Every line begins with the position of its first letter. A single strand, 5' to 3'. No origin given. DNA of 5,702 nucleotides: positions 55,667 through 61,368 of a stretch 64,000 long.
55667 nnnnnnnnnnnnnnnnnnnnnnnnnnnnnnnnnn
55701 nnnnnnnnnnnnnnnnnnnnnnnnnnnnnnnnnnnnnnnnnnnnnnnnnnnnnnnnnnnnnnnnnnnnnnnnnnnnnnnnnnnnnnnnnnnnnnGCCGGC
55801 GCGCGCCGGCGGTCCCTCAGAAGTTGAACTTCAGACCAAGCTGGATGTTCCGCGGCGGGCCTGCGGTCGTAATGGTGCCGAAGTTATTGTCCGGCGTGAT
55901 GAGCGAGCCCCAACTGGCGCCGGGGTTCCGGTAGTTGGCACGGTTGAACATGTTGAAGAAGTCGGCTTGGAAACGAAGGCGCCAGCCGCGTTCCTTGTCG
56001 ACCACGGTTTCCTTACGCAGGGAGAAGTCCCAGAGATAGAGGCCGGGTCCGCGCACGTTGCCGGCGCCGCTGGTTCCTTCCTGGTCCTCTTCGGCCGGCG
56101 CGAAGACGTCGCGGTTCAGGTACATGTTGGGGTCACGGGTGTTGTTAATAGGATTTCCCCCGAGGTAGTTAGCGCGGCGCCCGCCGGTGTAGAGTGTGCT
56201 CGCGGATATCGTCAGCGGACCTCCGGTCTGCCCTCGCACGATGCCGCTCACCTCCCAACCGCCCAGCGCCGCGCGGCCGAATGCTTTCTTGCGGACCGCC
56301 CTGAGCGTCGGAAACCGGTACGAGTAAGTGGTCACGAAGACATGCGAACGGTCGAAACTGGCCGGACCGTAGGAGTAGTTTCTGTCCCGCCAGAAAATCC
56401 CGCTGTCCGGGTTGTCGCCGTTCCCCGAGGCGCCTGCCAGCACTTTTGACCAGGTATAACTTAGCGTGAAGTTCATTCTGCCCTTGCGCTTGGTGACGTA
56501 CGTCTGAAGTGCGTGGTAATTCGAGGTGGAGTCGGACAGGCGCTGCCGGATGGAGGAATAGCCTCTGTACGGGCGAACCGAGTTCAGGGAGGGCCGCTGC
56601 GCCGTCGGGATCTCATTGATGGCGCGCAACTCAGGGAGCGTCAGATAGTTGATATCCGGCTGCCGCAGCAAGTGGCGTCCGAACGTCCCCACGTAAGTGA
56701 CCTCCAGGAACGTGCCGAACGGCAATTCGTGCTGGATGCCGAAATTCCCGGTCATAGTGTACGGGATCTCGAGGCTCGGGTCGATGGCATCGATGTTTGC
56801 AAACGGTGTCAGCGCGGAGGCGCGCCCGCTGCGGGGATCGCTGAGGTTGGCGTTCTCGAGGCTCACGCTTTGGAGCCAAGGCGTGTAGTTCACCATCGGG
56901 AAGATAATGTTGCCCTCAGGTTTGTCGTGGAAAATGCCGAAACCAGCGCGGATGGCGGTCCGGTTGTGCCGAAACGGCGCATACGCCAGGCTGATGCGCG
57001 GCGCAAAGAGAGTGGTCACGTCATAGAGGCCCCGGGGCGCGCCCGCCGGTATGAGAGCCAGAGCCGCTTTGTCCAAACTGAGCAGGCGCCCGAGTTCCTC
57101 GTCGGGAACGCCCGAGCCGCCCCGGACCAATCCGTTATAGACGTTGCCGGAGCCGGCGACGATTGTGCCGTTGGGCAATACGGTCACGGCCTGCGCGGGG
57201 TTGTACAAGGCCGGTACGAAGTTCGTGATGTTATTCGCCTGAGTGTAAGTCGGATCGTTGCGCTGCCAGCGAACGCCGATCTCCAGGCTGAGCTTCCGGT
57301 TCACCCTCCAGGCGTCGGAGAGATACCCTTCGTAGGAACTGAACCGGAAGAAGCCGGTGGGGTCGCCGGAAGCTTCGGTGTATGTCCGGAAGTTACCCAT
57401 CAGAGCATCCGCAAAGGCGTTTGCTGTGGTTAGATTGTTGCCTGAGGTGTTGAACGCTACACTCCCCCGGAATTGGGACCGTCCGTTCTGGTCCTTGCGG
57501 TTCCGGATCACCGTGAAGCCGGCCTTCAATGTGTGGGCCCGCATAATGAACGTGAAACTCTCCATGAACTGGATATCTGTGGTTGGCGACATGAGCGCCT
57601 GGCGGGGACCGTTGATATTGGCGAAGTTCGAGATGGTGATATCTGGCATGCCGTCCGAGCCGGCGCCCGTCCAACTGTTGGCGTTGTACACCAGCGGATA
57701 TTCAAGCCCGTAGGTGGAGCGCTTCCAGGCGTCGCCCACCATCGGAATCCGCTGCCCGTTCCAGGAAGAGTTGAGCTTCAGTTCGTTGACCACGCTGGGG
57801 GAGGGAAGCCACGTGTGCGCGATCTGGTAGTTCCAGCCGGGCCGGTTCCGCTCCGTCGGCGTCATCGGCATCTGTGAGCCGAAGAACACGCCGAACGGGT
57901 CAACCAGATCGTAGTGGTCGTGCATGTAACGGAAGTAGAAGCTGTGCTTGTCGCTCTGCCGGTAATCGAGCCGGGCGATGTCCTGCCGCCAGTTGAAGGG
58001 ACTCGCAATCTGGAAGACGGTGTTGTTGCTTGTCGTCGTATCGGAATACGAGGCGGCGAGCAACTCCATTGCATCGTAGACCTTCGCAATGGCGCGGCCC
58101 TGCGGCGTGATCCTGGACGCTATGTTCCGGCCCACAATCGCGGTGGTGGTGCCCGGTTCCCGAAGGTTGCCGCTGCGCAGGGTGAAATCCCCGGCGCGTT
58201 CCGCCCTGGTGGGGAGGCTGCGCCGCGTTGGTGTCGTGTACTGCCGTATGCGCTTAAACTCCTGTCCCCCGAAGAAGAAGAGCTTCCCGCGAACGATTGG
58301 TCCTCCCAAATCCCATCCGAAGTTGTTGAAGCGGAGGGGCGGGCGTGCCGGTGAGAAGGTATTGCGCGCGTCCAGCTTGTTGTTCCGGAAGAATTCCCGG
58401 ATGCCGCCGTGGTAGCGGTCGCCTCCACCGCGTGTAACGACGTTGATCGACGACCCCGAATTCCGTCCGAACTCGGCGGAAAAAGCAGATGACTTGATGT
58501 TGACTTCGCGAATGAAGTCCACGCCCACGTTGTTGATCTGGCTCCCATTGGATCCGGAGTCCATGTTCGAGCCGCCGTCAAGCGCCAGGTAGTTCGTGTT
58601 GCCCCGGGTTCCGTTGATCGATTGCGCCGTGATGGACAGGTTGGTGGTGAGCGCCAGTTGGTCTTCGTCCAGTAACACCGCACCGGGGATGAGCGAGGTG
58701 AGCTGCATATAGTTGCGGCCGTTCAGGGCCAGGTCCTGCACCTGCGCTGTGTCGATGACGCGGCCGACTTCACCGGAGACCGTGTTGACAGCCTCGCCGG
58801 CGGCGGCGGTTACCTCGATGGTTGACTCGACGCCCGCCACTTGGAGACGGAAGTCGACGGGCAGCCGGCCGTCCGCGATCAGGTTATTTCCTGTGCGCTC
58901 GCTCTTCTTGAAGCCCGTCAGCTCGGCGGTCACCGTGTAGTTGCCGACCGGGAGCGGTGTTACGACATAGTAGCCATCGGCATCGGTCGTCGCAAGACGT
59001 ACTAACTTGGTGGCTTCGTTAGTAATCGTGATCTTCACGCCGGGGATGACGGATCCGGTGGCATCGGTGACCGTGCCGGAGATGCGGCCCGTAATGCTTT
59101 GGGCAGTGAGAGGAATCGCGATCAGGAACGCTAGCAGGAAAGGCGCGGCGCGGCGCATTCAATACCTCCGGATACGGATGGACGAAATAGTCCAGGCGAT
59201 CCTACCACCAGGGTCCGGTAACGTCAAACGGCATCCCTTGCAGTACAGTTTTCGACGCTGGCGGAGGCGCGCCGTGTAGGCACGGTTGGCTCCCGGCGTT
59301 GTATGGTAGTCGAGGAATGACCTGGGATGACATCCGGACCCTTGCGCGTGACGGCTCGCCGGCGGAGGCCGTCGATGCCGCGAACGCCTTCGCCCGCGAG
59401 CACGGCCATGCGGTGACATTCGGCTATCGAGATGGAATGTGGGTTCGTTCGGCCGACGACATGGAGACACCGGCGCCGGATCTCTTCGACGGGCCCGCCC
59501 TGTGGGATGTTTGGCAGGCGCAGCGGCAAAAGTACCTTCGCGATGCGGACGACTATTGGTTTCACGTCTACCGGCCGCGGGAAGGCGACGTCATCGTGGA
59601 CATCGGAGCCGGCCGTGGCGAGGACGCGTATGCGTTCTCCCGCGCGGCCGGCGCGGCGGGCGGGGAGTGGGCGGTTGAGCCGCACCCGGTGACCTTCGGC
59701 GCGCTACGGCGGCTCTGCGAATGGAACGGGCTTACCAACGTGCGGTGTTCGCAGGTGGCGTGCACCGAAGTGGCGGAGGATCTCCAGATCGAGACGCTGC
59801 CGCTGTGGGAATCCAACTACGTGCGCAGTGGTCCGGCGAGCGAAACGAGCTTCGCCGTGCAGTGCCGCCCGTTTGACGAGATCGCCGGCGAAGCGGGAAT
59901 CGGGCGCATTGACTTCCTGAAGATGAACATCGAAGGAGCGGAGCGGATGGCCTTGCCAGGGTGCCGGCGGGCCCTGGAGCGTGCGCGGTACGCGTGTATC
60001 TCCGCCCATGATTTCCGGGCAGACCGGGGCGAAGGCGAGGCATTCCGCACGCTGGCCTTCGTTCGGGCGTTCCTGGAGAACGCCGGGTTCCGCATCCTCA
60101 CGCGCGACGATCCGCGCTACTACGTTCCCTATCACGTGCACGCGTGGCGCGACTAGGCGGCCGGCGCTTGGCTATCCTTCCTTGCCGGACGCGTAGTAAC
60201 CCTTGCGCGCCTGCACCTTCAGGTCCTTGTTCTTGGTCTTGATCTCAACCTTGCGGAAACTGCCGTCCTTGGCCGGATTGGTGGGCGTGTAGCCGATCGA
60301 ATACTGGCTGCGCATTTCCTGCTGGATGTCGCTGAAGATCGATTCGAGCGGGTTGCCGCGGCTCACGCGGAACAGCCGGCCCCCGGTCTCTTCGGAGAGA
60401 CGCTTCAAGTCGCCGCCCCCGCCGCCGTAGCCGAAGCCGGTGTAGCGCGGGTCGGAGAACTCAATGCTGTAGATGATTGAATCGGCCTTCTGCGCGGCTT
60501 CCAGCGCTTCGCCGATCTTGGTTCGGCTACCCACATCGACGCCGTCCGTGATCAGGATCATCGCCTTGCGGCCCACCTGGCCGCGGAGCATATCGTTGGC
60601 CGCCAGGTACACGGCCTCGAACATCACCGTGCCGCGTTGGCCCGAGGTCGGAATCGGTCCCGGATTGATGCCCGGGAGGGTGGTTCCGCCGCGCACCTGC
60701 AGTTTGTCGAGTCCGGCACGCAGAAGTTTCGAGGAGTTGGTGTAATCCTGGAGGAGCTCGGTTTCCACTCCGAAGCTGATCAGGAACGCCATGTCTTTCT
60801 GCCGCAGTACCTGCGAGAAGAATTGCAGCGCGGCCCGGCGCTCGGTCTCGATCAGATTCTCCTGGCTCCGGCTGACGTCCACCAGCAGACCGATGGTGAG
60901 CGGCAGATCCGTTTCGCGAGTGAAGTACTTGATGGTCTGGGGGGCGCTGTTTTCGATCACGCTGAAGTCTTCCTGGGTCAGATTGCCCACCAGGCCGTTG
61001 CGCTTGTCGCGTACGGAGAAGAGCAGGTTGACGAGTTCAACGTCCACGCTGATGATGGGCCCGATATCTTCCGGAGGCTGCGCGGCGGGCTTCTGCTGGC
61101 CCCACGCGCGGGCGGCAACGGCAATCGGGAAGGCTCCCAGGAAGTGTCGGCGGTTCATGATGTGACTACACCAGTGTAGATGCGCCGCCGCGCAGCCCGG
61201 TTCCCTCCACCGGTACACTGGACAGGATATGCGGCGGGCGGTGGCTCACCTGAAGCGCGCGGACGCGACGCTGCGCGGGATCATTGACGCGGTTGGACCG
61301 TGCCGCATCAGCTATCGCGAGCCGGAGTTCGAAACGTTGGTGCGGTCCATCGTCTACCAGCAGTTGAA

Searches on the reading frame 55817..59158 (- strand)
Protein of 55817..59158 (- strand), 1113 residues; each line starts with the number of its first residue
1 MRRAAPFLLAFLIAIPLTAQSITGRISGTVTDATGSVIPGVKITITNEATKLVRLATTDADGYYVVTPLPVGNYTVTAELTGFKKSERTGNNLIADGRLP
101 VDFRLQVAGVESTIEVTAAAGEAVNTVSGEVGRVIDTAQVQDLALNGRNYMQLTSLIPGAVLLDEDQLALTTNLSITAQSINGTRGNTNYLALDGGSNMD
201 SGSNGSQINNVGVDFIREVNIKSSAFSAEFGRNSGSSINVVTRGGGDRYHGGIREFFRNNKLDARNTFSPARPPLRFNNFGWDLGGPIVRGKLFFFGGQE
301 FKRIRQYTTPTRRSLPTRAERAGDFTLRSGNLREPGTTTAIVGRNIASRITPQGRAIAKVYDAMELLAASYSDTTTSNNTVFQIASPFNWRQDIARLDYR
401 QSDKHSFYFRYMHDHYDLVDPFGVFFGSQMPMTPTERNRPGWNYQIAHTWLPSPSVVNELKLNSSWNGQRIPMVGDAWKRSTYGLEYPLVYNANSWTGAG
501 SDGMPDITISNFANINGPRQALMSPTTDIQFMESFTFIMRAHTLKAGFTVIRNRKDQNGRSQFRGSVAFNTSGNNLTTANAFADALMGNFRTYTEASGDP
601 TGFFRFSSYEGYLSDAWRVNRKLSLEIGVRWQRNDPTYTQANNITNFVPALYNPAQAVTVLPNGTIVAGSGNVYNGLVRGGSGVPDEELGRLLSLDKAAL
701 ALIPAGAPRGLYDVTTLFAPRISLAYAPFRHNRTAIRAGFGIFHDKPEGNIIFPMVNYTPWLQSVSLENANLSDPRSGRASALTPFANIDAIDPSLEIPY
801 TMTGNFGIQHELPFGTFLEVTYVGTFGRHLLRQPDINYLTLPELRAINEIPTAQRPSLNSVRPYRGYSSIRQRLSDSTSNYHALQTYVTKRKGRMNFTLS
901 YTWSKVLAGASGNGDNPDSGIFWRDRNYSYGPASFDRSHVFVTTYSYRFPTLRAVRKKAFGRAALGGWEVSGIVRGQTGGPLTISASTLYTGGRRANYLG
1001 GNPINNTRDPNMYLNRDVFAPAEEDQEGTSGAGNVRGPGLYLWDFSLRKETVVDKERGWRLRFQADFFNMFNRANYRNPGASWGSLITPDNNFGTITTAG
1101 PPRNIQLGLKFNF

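Call 79: search_protein_families(library=pfam, proteins=[window:55817-59158:-], max_evalue=0.0001)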
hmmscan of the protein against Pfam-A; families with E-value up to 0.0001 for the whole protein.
window:55817-59158:- (1113 aa): 5 families
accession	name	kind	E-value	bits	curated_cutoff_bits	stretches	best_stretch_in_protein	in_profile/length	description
PF25183.1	OMP_b-brl_4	-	5e-177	591.3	30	1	241-1106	1-838/838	Outer membrane beta barrel domain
PF13620.12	CarboxypepD_reg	-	9.4e-21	74.4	32.3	1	26-106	2-82/82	Carboxypeptidase regulatory-like domain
PF13715.12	CarbopepD_reg_2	-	1.9e-09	37.8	32.2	1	26-89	1-61/88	CarboxypepD_reg-like domain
PF17210.9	SdrD_B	-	3.2e-06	27.7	29.7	1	31-85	17-72/112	SdrD B-like domain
PF22902.2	NOMO1-like_9th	-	1.2e-05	25.5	27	1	38-85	13-62/75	BOS complex subunit NOMO1-like, beta sandwich domain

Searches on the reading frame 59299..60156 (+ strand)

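Call 89: search_protein_families(library=pfam, proteins=[window:59299-60156:+], max_evalue=0.001)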
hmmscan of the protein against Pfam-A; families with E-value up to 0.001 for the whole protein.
window:59299-60156:+ (285 aa): 1 family
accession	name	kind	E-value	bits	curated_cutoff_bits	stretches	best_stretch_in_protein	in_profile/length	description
PF05050.19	Methyltransf_21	-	1.2e-15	58.5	22.7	1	101-266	1-173/173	Methyltransferase FkbM domain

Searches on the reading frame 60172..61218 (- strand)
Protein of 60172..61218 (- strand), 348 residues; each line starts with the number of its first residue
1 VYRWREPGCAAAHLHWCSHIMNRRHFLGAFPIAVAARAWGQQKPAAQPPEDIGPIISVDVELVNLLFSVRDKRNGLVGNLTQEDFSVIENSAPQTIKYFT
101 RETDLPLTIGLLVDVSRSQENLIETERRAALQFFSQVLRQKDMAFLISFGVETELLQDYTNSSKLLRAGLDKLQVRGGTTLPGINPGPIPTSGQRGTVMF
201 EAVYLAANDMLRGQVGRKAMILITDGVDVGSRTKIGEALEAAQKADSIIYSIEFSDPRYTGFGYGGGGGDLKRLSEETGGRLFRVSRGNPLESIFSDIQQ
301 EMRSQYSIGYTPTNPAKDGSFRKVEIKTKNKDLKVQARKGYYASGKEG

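Call 79: search_protein_families(library=pfam, proteins=[window:60172-61218:-], max_evalue=0.0001)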
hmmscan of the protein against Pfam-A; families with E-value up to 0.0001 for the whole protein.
window:60172-61218:- (348 aa): 1 family
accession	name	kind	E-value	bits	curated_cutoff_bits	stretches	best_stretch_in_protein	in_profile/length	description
PF13519.12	VWA_2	-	4.3e-05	24.5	27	0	111-226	3-106/107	von Willebrand factor type A domain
